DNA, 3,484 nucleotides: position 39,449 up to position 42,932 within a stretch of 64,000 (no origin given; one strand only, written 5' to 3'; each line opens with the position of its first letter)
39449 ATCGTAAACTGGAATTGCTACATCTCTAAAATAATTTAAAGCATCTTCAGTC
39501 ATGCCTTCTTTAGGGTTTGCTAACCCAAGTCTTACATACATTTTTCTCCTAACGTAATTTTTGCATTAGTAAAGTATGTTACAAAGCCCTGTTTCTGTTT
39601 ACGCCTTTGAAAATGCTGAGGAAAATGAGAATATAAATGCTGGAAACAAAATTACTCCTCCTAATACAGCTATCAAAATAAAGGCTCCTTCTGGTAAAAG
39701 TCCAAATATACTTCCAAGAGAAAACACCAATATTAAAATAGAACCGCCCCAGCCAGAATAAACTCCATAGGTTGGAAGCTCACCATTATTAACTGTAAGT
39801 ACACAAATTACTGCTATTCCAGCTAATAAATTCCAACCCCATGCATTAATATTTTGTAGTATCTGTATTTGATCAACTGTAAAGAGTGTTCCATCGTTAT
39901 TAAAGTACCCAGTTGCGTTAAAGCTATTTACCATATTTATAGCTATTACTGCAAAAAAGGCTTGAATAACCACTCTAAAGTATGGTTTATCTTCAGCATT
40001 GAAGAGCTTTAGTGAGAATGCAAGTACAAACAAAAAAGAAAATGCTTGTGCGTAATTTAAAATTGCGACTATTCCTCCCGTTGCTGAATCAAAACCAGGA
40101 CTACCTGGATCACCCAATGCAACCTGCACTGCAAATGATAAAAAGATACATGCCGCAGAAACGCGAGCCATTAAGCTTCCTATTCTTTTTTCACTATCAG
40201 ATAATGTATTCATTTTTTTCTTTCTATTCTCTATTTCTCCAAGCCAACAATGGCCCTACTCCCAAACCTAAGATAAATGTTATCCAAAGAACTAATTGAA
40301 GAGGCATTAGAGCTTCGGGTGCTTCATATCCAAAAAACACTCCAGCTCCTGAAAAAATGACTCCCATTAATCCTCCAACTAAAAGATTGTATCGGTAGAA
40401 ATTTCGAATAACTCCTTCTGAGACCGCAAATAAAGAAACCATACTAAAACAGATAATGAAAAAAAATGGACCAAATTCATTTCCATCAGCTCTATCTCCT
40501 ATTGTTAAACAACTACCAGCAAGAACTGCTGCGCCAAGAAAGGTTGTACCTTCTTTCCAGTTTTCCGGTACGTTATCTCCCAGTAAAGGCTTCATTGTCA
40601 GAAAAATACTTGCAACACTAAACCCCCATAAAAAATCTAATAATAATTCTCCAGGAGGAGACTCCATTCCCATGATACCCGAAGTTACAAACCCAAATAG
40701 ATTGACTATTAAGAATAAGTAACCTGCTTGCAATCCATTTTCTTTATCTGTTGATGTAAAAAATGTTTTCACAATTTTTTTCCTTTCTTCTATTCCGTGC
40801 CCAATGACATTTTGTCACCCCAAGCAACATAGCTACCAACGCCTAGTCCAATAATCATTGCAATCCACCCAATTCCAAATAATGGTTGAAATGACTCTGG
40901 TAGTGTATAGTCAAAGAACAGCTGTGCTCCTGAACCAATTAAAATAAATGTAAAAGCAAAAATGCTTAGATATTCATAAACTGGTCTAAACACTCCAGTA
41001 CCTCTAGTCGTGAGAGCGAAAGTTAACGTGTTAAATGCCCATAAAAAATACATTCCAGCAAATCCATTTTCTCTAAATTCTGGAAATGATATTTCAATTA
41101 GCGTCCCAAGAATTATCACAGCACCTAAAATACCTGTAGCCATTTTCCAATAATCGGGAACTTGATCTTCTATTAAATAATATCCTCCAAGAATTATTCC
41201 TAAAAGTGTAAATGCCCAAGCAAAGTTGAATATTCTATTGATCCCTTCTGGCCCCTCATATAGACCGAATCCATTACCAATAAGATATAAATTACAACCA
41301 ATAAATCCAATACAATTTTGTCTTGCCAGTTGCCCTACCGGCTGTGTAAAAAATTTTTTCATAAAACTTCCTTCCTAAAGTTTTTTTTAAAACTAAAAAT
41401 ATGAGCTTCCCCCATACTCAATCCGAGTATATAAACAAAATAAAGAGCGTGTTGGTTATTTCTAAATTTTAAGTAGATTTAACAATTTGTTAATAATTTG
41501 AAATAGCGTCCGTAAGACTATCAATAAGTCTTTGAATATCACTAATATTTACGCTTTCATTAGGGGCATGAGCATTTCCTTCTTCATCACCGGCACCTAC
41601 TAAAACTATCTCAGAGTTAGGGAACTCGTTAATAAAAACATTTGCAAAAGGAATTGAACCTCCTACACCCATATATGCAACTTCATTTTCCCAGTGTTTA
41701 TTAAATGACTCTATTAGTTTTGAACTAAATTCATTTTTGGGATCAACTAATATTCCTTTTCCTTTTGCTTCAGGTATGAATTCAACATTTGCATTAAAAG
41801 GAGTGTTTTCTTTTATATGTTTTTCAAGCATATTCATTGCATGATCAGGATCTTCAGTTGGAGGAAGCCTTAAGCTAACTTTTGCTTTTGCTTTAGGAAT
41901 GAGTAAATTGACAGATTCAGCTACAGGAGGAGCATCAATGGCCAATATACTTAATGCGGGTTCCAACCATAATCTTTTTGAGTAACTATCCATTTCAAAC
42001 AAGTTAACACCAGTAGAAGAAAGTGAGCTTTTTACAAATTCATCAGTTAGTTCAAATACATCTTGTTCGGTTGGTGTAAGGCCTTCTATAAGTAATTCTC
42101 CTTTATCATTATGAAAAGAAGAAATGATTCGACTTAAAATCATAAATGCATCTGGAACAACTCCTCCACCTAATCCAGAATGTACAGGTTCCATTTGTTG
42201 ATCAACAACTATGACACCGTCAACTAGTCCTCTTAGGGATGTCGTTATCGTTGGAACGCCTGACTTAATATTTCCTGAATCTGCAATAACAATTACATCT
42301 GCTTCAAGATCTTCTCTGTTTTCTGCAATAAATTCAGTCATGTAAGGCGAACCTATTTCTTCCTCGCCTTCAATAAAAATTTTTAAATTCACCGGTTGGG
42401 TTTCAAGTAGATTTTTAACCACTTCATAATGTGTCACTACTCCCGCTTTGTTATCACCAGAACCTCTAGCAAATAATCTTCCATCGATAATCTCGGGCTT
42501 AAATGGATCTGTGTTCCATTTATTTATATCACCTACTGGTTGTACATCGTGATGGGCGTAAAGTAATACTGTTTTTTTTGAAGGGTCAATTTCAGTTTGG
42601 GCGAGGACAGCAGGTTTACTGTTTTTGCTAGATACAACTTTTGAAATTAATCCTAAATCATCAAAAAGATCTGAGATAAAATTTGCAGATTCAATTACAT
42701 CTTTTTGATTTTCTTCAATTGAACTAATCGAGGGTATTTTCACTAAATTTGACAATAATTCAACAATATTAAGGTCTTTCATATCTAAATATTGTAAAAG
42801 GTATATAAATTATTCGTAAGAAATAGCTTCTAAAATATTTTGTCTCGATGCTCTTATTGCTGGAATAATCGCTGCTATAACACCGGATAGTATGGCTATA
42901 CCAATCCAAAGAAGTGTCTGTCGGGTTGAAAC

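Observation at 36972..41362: Seven-gene operon built from only three uncharacterised, mutually paralogous protein families (tandem alpha/beta-barrel + two membrane families)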

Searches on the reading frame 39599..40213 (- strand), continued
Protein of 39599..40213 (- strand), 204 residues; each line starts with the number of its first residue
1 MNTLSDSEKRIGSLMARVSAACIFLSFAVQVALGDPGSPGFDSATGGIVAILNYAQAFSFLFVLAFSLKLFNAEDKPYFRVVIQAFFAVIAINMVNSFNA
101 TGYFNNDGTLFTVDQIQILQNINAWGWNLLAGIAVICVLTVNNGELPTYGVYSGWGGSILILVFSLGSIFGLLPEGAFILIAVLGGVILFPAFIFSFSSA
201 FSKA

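Call 80: find_encoding_contigs(protein=P0284, flank=6000, max_places=2)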
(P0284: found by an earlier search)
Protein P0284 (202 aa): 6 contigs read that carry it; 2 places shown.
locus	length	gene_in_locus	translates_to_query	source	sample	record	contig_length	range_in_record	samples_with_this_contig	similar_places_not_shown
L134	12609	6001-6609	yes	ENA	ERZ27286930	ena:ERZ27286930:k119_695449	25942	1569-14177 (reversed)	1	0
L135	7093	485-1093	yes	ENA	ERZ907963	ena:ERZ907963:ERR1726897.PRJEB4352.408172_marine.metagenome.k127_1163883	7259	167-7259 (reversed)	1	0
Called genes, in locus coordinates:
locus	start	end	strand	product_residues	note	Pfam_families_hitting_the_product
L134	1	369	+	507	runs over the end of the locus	-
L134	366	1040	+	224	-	PF00005:ABC_tran, PF02463:SMC_N (faint), PF13304:AAA_21 (faint)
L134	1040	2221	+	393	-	PF12704:MacB_PCD, PF02687:FtsX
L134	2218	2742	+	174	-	-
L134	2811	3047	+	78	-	PF00830:Ribosomal_L28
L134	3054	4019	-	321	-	PF01156:IU_nuc_hydro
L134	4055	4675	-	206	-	PF01625:PMSR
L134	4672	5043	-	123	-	PF01243:PNPOx_N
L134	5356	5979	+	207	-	-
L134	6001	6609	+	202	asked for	-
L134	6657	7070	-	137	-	PF05014:Nuc_deoxyrib_tr, PF15891:Nuc_deoxyri_tr2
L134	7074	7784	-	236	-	PF01048:PNP_UDP_1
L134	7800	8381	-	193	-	PF00578:AhpC-TSA, PF08534:Redoxin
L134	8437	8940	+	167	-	-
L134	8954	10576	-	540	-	PF24793:GINT1_N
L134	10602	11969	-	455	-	PF03448:MgtE_N, PF00571:CBS, PF01769:MgtE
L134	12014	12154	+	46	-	-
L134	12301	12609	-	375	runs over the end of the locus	PF04107:GCS2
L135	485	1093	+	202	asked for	-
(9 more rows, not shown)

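Call 81: find_encoding_contigs(protein=P0319, flank=6000, max_places=2)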
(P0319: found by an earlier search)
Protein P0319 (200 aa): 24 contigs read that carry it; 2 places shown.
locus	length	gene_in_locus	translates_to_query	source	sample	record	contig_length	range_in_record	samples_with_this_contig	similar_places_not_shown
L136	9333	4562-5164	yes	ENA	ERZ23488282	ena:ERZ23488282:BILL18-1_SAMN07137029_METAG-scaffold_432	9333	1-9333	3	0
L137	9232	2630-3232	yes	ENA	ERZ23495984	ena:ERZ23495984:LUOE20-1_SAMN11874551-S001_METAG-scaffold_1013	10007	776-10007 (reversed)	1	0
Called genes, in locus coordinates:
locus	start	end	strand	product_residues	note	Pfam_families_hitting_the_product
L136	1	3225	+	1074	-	?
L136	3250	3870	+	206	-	-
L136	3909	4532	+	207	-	-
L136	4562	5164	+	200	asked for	-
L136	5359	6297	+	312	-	PF01757:Acyl_transf_3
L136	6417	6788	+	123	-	PF01243:PNPOx_N (weak)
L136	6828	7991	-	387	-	PF00324:AA_permease, PF13520:AA_permease_2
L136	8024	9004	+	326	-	-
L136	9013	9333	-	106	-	?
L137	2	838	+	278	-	?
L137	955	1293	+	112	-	-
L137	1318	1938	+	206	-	-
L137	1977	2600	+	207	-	-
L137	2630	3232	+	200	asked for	-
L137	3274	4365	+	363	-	PF01757:Acyl_transf_3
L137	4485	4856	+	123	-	PF01243:PNPOx_N (weak)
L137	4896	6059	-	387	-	PF00324:AA_permease, PF13520:AA_permease_2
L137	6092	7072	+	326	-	-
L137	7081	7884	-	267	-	PF19576:Acyltransf_2, PF01553:Acyltransferase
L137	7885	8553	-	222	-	PF01553:Acyltransferase (faint)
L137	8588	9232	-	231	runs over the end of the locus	PF00300:His_Phos_1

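Call 82: find_encoding_contigs(protein=P0211, flank=6000, max_places=2)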
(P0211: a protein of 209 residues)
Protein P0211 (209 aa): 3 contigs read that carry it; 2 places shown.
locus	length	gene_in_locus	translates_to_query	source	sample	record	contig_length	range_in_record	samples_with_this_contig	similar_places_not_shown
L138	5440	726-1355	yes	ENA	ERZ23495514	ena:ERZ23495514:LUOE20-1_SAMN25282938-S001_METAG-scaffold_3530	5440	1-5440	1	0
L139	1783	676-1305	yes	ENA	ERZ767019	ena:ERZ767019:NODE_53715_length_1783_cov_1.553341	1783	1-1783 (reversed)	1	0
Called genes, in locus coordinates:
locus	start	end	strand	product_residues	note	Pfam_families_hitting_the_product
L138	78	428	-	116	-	PF13240:Zn_Ribbon_1, PF13248:Zn_ribbon_3 (weak)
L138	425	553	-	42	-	-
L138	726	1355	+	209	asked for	-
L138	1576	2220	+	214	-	PF01596:Methyltransf_3, PF01135:PCMT, PF13578:Methyltransf_24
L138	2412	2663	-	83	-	-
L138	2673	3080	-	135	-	-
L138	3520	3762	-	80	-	-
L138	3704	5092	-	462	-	PF01476:LysM, PF23473:LysM3_LYK4_5 (faint), PF01476:LysM, PF03734:YkuD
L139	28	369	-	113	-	PF13240:Zn_Ribbon_1, PF13248:Zn_ribbon_3 (weak)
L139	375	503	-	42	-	-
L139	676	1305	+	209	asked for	-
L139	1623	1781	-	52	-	?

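Call 93: search_protein_families(library=pfam, alignment_id=A8, max_evalue=1)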
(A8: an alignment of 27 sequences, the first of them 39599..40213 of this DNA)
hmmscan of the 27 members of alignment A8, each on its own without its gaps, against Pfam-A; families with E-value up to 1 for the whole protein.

A. member 1, window:39599-40213:- (204 aa): 0 families

B. families by the number of members that match (of 27 scanned): 18 families
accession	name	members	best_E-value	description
PF03006.26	HlyIII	1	0.0026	Haemolysin-III related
PF25487.1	ETR1_N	1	0.0064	Ethylene receptor 1-like, N-terminal domain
PF11174.13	DUF2970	1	0.01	Protein of unknown function (DUF2970)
PF06522.17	B12D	1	0.027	NADH-ubiquinone reductase complex 1 MLRQ subunit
PF11070.13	DUF2871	1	0.035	Protein of unknown function (DUF2871)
PF00892.27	EamA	1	0.043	EamA-like transporter family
PF02060.20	ISK_Channel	1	0.054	Slow voltage-gated potassium channel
PF07297.17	DPM2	1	0.093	Dolichol phosphate-mannose biosynthesis regulatory protein (DPM2)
PF14898.11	DUF4491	1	0.1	Domain of unknown function (DUF4491)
PF11222.13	DUF3017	1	0.12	Protein of unknown function (DUF3017)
PF09945.14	DUF2177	1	0.13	Predicted membrane protein (DUF2177)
PF19261.4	DUF5904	1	0.25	Domain of unknown function (DUF5904)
PF24838.2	8xMP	1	0.28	Octameric membrane protein family (8xMP)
PF04138.20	GtrA_DPMS_TM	1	0.32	GtrA/DPMS, transmembrane domain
PF12271.14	Chs7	1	0.35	Chitin synthase export chaperone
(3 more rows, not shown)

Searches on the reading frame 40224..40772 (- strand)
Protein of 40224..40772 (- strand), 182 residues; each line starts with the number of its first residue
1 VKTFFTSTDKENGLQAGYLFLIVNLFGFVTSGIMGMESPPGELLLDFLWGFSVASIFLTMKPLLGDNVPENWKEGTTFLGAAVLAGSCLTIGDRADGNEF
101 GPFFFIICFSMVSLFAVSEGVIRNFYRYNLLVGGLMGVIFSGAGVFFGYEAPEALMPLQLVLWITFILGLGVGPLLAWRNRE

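Call 4: search_protein_families(library=pfam, proteins=[window:40224-40772:-], max_evalue=1)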
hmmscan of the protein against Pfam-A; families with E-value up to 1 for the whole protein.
window:40224-40772:- (182 aa): 2 families
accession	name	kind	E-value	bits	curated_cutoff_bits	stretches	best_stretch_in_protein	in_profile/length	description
PF03006.26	HlyIII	-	0.0026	17.9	26.2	1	66-163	132-205/224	Haemolysin-III related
PF02060.20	ISK_Channel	-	0.054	13.7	22.1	1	7-34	35-62/126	Slow voltage-gated potassium channel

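Call 6: search_protein_families(library=ncbifam, proteins=[window:40224-40772:-], max_evalue=1)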
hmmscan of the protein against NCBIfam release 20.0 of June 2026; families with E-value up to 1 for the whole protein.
window:40224-40772:- (182 aa): 0 families

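Call 38: search_protein_families(library=padloc, proteins=[window:40224-40772:-], max_evalue=1)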
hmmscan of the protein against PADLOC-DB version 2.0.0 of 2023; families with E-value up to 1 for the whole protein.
window:40224-40772:- (182 aa): 0 families

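Call 39: search_protein_families(library=phrogs, proteins=[window:40224-40772:-], max_evalue=1)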
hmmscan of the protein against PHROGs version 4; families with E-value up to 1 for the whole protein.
window:40224-40772:- (182 aa): 0 families

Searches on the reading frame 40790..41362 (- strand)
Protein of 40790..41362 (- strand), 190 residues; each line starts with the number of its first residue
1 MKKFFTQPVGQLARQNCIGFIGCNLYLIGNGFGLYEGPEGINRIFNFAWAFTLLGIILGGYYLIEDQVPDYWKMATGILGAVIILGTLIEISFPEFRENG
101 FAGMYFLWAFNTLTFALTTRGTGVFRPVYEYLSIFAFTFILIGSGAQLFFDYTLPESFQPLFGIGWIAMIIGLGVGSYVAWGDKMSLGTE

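Call 4: search_protein_families(library=pfam, proteins=[window:40790-41362:-], max_evalue=1)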
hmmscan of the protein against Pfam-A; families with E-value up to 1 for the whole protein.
window:40790-41362:- (190 aa): 0 families

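Call 6: search_protein_families(library=ncbifam, proteins=[window:40790-41362:-], max_evalue=1)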
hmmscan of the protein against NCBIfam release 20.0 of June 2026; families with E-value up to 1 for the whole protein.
window:40790-41362:- (190 aa): 0 families

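Call 38: search_protein_families(library=padloc, proteins=[window:40790-41362:-], max_evalue=1)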
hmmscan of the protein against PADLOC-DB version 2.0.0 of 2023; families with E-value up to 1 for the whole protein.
window:40790-41362:- (190 aa): 0 families

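Call 39: search_protein_families(library=phrogs, proteins=[window:40790-41362:-], max_evalue=1)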
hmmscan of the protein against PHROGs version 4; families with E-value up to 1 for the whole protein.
window:40790-41362:- (190 aa): 1 family
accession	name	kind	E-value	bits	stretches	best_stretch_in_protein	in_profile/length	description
phrog_25512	-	unknown function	0.17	13.2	1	84-109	32-57/77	-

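Call 75: find_related_loci(query=A7, collection=genome_contigs, flank=5000)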
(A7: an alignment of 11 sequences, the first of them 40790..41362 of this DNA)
Query A7 (190 aa) in genome_contigs; peptide patterns used: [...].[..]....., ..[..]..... (x = any residue, [..] = any of these).
60 stretches matched a pattern; 39 encode a relative of the query (tblastn E <= 1e-3); 37 distinct loci.
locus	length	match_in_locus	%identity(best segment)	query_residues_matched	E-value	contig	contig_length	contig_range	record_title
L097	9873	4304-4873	100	1-190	4e-123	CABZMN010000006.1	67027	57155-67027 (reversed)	MAG: uncultured Candidatus Actinomarina sp. isolate AG-337-K14 genome assembly, contig: AG-337-K14_NODE_6, whole genome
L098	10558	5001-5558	98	1-186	6e-119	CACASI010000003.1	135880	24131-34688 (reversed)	uncultured Candidatus Actinomarina sp. isolate AG-349-C02 genome assembly, contig: AG-349-C02_NODE_3, whole genome shotg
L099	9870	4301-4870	97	1-190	3e-119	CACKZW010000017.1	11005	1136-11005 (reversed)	uncultured Candidatus Actinomarina sp. isolate AG-461-C10 genome assembly, contig: AG-461-C10_NODE_17, whole genome shot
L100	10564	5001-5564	93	3-190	7e-116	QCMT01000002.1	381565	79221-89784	OCS155 cluster bacterium AG-422-J23 Ga0171672_12, whole genome shotgun sequence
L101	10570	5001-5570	78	1-190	3e-98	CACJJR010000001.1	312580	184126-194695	uncultured Candidatus Actinomarina sp. isolate AG-447-I21 genome assembly, contig: AG-447-I21_NODE_1, whole genome shotg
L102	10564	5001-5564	72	3-190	2e-91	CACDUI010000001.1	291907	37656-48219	uncultured Candidatus Actinomarina sp. isolate AG-390-E09 genome assembly, contig: AG-390-E09_NODE_1, whole genome shotg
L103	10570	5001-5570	70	1-190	9e-90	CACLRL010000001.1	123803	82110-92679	uncultured Candidatus Actinomarina sp. isolate AG-470-F09 genome assembly, contig: AG-470-F09_NODE_1, whole genome shotg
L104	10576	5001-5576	67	1-190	2e-83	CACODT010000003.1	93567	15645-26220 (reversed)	MAG: uncultured Candidatus Actinomarina sp. isolate AH-321-A09 genome assembly, contig: AH-321-A09_NODE_3, whole genome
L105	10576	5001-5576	65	1-190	5e-81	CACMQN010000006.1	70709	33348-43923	MAG: uncultured Candidatus Actinomarina sp. isolate AG-919-G14 genome assembly, contig: AG-919-G14_NODE_6, whole genome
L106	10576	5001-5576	63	1-190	6e-79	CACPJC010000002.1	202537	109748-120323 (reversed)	MAG: uncultured Candidatus Actinomarina sp. isolate AG-913-G17 genome assembly, contig: AG-913-G17_NODE_2, whole genome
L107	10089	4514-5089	61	1-190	6e-76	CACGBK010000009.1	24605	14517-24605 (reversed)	uncultured Candidatus Actinomarina sp. isolate AG-422-C10 genome assembly, contig: AG-422-C10_NODE_9, whole genome shotg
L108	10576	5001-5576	60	1-190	3e-75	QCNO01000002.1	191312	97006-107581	OCS155 cluster bacterium AG-426-D23 Ga0171674_102, whole genome shotgun sequence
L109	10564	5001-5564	63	1-186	5e-75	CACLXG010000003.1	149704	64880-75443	uncultured Candidatus Actinomarina sp. isolate AG-917-O09 genome assembly, contig: AG-917-O09_NODE_3, whole genome shotg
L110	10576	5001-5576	64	1-190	4e-74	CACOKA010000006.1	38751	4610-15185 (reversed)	MAG: uncultured Candidatus Actinomarina sp. isolate AH-321-L10 genome assembly, contig: AH-321-L10_NODE_6, whole genome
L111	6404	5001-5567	53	1-190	2e-69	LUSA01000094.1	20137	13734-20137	MAG: Marine group II euryarchaeote REDSEA-S43_B8 scaffold94, whole genome shotgun sequence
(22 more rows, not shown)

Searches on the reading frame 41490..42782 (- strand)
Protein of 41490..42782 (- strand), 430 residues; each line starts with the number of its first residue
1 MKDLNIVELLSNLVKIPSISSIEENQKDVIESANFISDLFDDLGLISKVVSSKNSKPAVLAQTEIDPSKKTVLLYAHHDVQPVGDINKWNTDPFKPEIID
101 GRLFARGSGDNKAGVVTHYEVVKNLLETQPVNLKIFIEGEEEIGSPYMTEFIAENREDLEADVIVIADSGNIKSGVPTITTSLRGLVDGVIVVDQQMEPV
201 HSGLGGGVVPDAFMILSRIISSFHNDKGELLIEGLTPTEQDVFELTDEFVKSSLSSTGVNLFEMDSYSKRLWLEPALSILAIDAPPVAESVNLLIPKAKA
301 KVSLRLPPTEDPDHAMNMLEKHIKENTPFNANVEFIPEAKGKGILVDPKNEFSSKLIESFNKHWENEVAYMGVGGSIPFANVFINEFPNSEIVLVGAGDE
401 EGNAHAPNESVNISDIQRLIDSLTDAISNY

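Call 31: search_protein_families(library=pfam, proteins=[window:41490-42782:-], max_evalue=0.001)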
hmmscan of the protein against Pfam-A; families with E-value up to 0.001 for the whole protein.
window:41490-42782:- (430 aa): 2 families
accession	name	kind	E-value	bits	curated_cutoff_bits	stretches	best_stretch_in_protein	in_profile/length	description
PF01546.33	Peptidase_M20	-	2.9e-28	99.6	24.6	1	73-428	1-205/206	Peptidase family M20/M25/M40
PF07687.19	M20_dimer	-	5.7e-10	39.5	21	1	182-327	2-103/107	Peptidase dimerisation domain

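Call 68: search_protein_families(library=ncbifam, proteins=[window:41490-42782:-], max_evalue=0.01)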
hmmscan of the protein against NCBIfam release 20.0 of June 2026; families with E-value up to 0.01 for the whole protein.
window:41490-42782:- (430 aa): 41 families (the best 25 are shown)
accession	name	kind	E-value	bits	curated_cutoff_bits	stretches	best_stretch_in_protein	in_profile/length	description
NF005914.0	PRK07907.1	subfamily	6.9e-131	437.2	300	1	6-420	20-443/456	hypothetical protein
NF006053.0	PRK08201.1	equivalog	6.7e-87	292.3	441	1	7-424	17-447/458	dipeptidase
NF006579.0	PRK09104.1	subfamily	1.4e-71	241.9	327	1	7-420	21-452/465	hypothetical protein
NF005034.0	PRK06446.1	subfamily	3.5e-64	217.2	369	1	9-424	7-427/436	hypothetical protein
NF006399.0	PRK08651.1-2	equivalog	6.2e-41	140.7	381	1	3-427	3-401/405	succinyl-diaminopimelate desuccinylase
NF005478.0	PRK07079.1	subfamily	1.2e-38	133.2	330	1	7-412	20-436/469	hypothetical protein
TIGR01910.1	DapE-ArgE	subfamily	1.9e-36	126.1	217.6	2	7-221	1-210/373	ArgE/DapE family deacylase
NF010589.0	PRK13983.1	equivalog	6.3e-31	107.7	333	2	5-174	15-195/409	M20 family metallo-hydrolase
NF006365.0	PRK08588.1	subfamily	2.7e-24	86.2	289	2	5-126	8-121/383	succinyl-diaminopimelate desuccinylase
NF006326.0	PRK08554.1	equivalog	1.5e-22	80.1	354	1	2-158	7-159/446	peptidase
NF009557.0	PRK13009.1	equivalog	1.7e-20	73.5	284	1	5-193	4-188/377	succinyl-diaminopimelate desuccinylase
NF006400.0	PRK08651.1-3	equivalog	2.1e-19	69.6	374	2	7-194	13-205/410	succinyl-diaminopimelate desuccinylase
NF005710.0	PRK07522.1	subfamily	2.5e-19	69.7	412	1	4-159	8-159/391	acetylornithine deacetylase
TIGR01246.1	dapE_proteo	equivalog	7.9e-19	67.9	361.8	1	7-187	2-178/370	succinyl-diaminopimelate desuccinylase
NF005913.0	PRK07906.1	subfamily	4.9e-17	61.7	382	1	5-164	16-178/442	hypothetical protein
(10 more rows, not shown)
